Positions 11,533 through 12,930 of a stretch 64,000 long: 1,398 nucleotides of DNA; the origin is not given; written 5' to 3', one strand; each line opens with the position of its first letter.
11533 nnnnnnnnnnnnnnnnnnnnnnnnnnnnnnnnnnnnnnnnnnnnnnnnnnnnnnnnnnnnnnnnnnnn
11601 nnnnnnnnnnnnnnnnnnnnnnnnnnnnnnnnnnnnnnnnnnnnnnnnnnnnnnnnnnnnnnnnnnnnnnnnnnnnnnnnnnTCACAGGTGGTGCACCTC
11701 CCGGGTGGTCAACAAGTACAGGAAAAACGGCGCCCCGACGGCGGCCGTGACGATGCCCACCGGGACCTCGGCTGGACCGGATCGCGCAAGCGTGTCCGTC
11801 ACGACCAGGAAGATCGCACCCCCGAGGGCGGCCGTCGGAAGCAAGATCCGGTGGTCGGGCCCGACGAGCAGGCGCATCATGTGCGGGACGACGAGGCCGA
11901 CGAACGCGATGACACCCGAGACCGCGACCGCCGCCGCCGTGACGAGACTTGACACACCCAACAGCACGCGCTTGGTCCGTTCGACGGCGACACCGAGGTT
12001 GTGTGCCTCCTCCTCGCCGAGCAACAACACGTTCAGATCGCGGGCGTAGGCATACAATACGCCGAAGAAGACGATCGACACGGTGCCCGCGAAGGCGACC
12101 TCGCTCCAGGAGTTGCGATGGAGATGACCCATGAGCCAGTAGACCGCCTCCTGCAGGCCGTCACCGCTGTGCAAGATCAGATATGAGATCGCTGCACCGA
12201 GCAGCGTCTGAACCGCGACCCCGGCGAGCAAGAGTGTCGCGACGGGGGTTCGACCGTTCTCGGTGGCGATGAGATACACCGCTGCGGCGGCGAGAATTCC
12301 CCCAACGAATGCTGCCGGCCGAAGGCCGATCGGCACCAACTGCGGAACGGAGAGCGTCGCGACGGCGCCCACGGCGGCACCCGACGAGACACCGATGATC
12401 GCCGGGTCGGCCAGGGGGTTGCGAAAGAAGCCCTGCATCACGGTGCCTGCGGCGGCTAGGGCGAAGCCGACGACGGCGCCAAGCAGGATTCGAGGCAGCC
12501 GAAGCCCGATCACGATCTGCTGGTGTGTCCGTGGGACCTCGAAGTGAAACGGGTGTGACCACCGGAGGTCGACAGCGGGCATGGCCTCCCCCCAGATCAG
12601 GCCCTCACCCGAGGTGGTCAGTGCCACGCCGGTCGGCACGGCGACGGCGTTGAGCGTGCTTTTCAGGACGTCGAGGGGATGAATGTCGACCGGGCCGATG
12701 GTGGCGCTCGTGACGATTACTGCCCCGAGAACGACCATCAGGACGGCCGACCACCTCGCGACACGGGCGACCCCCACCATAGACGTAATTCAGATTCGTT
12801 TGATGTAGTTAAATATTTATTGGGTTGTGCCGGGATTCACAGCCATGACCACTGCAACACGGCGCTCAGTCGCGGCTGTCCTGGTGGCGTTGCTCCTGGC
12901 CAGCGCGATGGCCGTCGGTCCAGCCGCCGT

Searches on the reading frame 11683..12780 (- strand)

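Call 45: search_protein_families(library=pfam, proteins=[window:11683-12780:-], max_evalue=0.00001)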
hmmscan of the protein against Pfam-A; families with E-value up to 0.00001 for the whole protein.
window:11683-12780:- (365 aa): 1 family
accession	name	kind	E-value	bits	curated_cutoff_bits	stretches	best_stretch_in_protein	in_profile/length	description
PF01032.23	FecCD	-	2.2e-88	296.7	26.5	1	70-357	15-309/311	FecCD transport family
